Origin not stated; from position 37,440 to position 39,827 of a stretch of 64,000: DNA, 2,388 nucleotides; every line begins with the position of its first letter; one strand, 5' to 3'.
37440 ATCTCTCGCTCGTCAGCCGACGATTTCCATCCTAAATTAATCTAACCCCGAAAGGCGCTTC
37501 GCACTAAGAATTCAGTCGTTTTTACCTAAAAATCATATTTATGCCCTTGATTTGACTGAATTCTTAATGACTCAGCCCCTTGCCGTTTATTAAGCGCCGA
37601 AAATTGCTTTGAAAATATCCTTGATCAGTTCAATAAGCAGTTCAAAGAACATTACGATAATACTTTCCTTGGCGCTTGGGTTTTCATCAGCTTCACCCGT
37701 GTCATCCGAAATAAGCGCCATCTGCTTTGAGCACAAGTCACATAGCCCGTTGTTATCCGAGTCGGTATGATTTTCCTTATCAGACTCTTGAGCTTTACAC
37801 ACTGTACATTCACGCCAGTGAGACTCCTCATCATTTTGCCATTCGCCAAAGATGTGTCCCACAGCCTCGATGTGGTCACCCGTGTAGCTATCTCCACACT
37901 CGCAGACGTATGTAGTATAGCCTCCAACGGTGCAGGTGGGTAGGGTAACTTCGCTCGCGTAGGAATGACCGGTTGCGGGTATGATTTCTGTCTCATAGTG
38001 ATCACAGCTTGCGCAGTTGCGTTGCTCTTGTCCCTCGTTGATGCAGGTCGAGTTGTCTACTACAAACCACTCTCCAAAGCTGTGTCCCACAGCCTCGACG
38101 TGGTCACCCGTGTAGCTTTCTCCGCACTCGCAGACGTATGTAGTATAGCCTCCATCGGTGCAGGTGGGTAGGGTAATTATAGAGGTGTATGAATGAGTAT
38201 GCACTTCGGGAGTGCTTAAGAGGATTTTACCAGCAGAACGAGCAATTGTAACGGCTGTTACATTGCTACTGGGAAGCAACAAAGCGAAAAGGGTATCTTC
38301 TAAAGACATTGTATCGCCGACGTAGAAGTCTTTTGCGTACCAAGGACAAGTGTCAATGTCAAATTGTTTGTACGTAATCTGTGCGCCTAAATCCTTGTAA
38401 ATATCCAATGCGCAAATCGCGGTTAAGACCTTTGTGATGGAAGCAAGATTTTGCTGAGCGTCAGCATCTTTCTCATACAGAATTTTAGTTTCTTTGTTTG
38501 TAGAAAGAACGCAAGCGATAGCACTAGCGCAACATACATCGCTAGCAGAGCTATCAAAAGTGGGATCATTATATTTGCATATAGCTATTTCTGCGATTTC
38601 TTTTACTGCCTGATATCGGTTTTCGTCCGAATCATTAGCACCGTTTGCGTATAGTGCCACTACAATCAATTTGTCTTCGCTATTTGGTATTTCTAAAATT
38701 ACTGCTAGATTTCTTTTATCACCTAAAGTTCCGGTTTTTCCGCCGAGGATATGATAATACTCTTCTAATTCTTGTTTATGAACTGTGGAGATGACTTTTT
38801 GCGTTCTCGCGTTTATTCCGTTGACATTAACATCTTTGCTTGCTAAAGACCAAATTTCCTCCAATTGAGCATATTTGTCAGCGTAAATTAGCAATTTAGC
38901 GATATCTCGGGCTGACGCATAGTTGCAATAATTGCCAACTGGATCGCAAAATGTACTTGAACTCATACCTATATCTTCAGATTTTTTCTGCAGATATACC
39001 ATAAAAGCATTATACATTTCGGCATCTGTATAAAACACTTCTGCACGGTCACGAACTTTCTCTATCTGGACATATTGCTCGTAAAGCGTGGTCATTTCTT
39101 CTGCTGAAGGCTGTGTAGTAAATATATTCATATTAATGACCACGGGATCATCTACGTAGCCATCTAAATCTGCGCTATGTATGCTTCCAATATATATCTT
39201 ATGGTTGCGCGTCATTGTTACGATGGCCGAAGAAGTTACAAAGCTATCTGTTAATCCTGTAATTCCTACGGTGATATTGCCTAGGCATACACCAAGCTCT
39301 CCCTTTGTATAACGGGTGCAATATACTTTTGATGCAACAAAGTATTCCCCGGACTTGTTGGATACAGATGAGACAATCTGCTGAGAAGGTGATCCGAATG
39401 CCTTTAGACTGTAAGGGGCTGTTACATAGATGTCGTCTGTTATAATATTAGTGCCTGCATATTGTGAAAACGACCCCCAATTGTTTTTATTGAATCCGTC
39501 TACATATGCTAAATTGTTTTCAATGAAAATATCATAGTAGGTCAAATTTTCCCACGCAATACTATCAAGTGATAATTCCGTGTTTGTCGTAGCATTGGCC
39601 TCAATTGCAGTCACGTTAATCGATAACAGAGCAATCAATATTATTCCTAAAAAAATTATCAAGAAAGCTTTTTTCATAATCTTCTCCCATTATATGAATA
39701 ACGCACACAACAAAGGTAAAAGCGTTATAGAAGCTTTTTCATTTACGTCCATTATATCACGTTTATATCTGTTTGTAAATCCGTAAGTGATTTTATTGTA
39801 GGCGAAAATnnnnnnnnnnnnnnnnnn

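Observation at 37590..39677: DD-peptidase (S11/PBP5-like) domain with circularly permuted motif order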

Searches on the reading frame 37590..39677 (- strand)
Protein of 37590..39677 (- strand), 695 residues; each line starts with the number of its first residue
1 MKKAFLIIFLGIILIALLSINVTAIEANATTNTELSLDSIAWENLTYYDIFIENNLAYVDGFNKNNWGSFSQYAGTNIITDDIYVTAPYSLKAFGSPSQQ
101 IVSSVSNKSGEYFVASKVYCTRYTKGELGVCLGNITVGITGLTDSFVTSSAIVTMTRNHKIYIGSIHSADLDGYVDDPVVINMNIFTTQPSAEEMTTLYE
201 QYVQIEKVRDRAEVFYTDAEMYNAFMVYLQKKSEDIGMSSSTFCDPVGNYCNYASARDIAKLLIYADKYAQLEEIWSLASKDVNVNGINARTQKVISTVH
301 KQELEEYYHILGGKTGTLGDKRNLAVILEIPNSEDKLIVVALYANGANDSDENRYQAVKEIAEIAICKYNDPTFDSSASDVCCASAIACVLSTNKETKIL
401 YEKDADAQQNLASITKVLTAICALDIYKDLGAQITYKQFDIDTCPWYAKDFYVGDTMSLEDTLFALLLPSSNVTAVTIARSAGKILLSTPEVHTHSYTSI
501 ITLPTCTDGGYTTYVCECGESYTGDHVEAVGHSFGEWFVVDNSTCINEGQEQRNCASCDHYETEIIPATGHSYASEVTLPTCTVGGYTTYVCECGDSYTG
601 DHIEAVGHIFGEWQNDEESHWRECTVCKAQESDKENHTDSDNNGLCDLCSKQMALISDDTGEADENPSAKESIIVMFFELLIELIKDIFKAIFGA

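Call 3: search_protein_families(library=pfam, proteins=[window:37590-39677:-], max_evalue=10)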
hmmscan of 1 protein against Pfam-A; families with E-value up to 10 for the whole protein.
window:37590-39677:- (695 aa): 2 families
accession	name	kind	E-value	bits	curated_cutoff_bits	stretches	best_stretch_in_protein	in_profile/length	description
PF00768.25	Peptidase_S11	-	1.4e-14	54.6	27.6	2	386-481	12-114/239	D-alanyl-D-alanine carboxypeptidase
PF02113.21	Peptidase_S13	-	0.011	15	22.8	1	387-433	19-62/444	D-Ala-D-Ala carboxypeptidase 3 (S13) family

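Call 4: search_protein_families(library=ncbifam, proteins=[window:37590-39677:-], max_evalue=10)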
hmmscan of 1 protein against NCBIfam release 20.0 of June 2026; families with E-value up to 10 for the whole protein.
window:37590-39677:- (695 aa): 6 families
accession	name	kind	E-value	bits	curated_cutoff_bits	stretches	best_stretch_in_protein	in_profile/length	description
NF008668.0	PRK11669.1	equivalog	5.7e-14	51.9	294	2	365-480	25-137/316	D-alanyl-D-alanine endopeptidase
NF000471.1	vanY_of_D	exception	6.9e-09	35.4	625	1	348-486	60-199/354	transpeptidase-like D-Ala-D-Ala carboxypeptidase VanY-D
NF038273.1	strep_PBP3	exception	3.3e-06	26.4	490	1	381-422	26-64/407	D-alanyl-D-alanine carboxypeptidase PBP3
NF038258.2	PBP4_Staph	exception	0.00086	18.2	500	1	391-480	45-141/366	penicillin-binding protein PBP4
NF033103.1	bla_class_A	equivalog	0.0015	17.7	200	1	311-366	200-254/257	class A beta-lactamase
NF033386.1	blaARL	exception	0.017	14.6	620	1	386-480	36-131/282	ARL family class A beta-lactamase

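Call 5: search_solved_structures(query=window:37590-39677:-, max_evalue=10, show_alignments=3)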
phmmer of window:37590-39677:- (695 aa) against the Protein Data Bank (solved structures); distinct sequences matched with E-value up to 10: 17.
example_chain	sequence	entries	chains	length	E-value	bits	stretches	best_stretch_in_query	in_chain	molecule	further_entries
3mfd_A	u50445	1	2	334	2.3e-09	39.4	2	379-484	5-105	D-alanyl-D-alanine carboxypeptidase dacB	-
6muq_A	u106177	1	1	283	3.5e-09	38.8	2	222-360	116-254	Murein-DD-endopeptidase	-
6azi_A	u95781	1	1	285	2.2e-08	36.1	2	220-333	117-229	D-alanyl-D-alanine endopeptidase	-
1es4_A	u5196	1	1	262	6.8e-06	27.9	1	393-483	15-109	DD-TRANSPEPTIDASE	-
1es3_A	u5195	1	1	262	7.5e-05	24.5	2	393-483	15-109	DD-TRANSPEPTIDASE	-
1skf_A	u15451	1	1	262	9.9e-05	24.1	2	393-483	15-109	D-ALANYL-D-ALANINE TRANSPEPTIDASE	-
1es5_A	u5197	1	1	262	0.00011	23.9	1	393-483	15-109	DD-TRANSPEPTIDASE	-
4k91_A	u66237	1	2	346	0.041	15.4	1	223-288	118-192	D-ala-D-ala-carboxypeptidase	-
1xp4_A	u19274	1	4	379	0.057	15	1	379-480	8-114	D-alanyl-D-alanine carboxypeptidase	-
5tw4_A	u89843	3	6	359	0.089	14.3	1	391-484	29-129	Penicillin-binding protein 4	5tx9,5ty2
5ty7_A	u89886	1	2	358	0.09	14.3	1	391-484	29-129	Penicillin-binding protein 4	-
1tvf_A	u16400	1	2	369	0.09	14.3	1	391-484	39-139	penicillin binding protein 4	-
6c3k_A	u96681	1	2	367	0.091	14.3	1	391-484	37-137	Penicillin-binding protein 4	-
5tw8_A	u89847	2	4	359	0.091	14.3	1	391-484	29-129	Penicillin-binding protein 4 | Penicillin binding protein 4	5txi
7kcv_A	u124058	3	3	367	0.092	14.3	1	391-484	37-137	Penicillin-binding protein 4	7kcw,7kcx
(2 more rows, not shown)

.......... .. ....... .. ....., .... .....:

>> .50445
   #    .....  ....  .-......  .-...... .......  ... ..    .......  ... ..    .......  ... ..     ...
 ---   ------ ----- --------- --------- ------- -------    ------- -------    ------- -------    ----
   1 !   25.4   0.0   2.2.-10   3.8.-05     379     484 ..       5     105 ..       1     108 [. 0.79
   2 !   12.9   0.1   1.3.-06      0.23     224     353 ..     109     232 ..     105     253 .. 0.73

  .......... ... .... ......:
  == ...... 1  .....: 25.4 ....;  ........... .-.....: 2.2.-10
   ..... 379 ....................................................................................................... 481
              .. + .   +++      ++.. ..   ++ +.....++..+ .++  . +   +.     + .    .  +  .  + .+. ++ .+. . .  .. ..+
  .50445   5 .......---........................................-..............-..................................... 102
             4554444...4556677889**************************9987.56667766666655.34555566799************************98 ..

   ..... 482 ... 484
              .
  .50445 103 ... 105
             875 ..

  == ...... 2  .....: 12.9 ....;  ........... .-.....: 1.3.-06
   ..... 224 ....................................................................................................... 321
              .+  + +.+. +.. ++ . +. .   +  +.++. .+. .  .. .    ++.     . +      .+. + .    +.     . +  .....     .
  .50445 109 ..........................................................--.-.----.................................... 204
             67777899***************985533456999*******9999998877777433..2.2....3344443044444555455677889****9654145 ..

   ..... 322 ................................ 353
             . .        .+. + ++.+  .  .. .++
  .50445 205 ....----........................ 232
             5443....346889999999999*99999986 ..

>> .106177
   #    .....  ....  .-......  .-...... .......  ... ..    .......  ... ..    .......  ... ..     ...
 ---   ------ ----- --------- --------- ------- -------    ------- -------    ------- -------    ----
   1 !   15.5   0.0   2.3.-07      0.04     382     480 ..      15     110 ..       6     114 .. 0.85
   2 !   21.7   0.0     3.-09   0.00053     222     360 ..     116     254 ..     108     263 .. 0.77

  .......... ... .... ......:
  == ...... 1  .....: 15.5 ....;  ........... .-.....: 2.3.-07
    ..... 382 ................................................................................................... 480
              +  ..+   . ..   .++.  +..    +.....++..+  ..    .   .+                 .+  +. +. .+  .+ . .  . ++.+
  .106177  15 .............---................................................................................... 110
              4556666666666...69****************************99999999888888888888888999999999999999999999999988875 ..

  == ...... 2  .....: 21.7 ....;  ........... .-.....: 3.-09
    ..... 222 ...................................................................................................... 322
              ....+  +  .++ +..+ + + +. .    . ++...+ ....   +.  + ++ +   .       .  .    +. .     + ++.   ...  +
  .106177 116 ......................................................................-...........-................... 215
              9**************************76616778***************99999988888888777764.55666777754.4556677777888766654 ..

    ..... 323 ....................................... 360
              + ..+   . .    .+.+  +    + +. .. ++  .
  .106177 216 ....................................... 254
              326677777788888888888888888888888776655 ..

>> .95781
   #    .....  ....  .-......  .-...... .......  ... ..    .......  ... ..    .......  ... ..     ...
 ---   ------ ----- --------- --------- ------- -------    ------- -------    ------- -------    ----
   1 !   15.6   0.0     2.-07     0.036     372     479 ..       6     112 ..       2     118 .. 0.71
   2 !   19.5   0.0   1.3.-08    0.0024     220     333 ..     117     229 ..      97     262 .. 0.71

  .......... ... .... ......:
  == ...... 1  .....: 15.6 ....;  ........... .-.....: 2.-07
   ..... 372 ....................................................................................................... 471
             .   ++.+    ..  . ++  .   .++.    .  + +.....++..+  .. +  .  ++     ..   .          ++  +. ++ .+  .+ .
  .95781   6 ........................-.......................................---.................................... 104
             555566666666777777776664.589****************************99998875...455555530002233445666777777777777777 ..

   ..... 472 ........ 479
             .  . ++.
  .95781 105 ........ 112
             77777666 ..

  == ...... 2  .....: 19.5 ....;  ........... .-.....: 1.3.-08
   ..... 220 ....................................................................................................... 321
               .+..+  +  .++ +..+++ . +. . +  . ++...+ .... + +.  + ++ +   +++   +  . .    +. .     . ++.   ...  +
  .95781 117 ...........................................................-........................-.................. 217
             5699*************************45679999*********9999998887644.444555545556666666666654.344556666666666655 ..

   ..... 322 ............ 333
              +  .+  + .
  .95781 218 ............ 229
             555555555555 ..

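Call 11: search_dna_similar(query=window:37590-39677:-, collection=phages, mode=protein, max_evalue=0.001)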
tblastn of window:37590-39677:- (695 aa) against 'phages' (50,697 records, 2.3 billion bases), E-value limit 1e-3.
Records with a match: 8; places in all: 8; records where one place covers at least 80% of the query: 0.
Best place of each record, by identity: <60% 8.
By first word of the organism name: Bacteriophage 6; Staphylococcus 2.
By host as written in the record: - 6; Staphylococcus aureus 1; Staphylococcus sciuri 1.
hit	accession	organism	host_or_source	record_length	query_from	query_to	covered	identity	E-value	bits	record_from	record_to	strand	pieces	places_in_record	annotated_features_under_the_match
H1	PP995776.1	Staphylococcus phage UHP46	Staphylococcus aureus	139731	217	483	38%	30.1%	1e-20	103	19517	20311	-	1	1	serine hydrolase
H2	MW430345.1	Staphylococcus phage ZCSS1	Staphylococcus sciuri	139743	217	483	38%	30.1%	1e-20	103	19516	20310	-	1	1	serine hydrolase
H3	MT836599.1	Bacteriophage sp.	human fecal samples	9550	456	640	26%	36.6%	3e-14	139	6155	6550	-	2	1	record has no annotation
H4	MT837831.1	Bacteriophage sp.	human fecal samples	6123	424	606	26%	34.0%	2e-10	71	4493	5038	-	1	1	record has no annotation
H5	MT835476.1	Bacteriophage sp.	human fecal samples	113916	499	627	19%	35.5%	2e-4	100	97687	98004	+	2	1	record has no annotation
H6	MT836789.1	Bacteriophage sp.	human fecal samples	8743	531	637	15%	32.7%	2e-6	57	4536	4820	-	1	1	record has no annotation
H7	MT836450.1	Bacteriophage sp.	human fecal samples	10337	544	643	14%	33.9%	2e-4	51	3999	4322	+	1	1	record has no annotation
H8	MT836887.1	Bacteriophage sp.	human fecal samples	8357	399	472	11%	38.2%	2e-4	51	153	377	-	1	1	record has no annotation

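Call 12: get_annotated_region(hit=H1, flank=6000)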
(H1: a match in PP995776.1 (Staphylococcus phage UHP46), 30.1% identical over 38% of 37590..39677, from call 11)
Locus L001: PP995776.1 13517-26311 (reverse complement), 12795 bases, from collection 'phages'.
description: Staphylococcus phage UHP46, complete genome.
organism: Staphylococcus phage UHP46 (NCBI taxid 3234966)
taxonomy: Viruses; Duplodnaviria; Heunggongvirae; Uroviricota; Caudoviricetes; Herelleviridae; Twortvirinae; Sciuriunavirus
host: Staphylococcus aureus; source: sewage water; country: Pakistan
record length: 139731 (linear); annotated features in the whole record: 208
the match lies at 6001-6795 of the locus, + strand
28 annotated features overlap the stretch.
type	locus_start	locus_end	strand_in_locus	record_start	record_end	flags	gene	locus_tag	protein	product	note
CDS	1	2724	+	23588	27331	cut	-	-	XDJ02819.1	phosphodiester glycosidase family protein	-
CDS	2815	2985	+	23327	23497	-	-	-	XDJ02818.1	hypothetical protein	-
CDS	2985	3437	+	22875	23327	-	-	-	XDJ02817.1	hypothetical protein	-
CDS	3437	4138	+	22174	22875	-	-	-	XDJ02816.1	serine/threonine protein phosphatase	-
CDS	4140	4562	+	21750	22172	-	-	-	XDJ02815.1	hypothetical protein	-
CDS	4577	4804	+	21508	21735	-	-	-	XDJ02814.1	hypothetical protein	-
CDS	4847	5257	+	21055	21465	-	-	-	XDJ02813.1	hypothetical protein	-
CDS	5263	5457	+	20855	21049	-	-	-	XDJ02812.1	transglycosylase family protein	-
CDS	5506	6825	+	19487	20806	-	-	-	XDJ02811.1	serine hydrolase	-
CDS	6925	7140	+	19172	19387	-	-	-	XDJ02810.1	hypothetical protein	-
CDS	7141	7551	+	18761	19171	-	-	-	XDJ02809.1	hypothetical protein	-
CDS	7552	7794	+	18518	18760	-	-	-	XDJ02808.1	hypothetical protein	-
CDS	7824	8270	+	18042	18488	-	-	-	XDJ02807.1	hypothetical protein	-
CDS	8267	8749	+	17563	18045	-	-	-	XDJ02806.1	hypothetical protein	-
CDS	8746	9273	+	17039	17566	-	-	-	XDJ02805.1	virion component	-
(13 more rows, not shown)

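Call 38: search_protein_families(library=phrogs, proteins=[window:37590-39677:-], max_evalue=0.001)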
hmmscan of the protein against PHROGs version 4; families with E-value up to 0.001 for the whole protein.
window:37590-39677:- (695 aa): 3 families
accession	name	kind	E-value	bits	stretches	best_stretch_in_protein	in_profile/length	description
phrog_14881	-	unknown function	2.2e-07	31.5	1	395-483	53-144/289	-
phrog_5304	-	other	0.0002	21.2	0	385-423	27-65/386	peptidase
phrog_1997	-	unknown function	0.00073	20.7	0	576-608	5-37/57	-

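Call 69: search_protein_families(library=padloc, proteins=[window:37590-39677:-], max_evalue=0.01)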
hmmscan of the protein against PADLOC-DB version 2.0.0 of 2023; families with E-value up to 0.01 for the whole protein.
window:37590-39677:- (695 aa): 0 families
